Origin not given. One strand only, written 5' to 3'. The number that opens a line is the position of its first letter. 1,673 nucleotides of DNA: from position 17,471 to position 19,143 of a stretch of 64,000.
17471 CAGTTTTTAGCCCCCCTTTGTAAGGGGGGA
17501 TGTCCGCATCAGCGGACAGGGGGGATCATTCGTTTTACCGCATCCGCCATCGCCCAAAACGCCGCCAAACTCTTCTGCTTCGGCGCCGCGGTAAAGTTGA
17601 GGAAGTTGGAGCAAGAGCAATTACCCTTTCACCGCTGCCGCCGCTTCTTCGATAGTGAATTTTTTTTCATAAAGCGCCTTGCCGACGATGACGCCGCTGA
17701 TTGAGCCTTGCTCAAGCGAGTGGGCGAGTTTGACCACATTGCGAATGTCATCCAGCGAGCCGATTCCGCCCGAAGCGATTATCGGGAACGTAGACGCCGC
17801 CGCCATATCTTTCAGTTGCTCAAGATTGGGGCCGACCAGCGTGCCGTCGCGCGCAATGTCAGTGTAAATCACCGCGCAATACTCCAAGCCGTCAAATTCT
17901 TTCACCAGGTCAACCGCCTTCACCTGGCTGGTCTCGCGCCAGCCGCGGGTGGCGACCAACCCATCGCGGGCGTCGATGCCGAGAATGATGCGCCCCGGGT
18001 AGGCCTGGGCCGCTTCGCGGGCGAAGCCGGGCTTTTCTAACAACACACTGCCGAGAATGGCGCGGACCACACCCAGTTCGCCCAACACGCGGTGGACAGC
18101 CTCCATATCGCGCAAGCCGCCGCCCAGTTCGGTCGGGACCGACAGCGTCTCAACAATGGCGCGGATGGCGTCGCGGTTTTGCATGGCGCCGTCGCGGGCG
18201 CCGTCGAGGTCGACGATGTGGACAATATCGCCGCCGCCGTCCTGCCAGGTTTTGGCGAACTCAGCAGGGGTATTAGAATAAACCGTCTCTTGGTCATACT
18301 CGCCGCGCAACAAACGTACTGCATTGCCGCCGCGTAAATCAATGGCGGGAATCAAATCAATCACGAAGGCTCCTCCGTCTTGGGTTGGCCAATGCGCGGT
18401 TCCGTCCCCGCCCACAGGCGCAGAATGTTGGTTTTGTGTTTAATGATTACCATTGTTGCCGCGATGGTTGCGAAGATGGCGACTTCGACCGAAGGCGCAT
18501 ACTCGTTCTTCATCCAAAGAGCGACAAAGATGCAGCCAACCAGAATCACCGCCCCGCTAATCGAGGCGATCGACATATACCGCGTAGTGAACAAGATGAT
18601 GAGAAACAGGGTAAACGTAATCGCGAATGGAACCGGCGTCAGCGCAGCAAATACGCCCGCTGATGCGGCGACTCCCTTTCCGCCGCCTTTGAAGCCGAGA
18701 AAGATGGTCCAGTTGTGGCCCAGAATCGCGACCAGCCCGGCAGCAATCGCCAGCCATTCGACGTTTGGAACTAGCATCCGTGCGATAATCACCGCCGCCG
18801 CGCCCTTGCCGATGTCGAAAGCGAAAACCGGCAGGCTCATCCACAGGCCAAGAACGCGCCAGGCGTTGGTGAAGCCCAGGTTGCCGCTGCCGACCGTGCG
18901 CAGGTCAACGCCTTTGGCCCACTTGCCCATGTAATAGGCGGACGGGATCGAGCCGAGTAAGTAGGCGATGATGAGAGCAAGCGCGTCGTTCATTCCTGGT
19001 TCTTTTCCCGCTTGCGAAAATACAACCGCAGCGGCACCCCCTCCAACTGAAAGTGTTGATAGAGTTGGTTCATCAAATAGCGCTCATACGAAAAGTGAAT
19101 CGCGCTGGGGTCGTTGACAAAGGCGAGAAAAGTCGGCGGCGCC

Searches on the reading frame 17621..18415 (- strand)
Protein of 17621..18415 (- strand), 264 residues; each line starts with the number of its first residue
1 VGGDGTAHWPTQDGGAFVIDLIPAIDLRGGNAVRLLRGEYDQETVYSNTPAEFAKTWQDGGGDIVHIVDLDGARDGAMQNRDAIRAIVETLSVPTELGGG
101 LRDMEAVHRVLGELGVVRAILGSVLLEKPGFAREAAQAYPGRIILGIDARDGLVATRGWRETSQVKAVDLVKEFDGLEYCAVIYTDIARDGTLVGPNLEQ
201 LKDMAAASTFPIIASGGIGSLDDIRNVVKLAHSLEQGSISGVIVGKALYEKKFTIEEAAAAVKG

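Call 51: search_protein_families(library=pfam, proteins=[window:17621-18415:-], max_evalue=0.000001)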
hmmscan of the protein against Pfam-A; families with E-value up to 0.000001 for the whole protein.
window:17621-18415:- (264 aa): 1 family
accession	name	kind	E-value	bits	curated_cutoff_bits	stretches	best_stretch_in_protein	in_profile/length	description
PF00977.27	His_biosynth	-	8.7e-72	241.7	23.6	1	21-254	2-228/228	Histidine biosynthesis protein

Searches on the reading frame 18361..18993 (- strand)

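Call 51: search_protein_families(library=pfam, proteins=[window:18361-18993:-], max_evalue=0.000001)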
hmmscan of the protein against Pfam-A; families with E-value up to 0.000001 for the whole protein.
window:18361-18993:- (210 aa): 1 family
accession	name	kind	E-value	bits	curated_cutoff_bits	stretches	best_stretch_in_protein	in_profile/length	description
PF02660.20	G3P_acyltransf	-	9.2e-48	162.9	24.1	1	9-193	1-164/164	Glycerol-3-phosphate acyltransferase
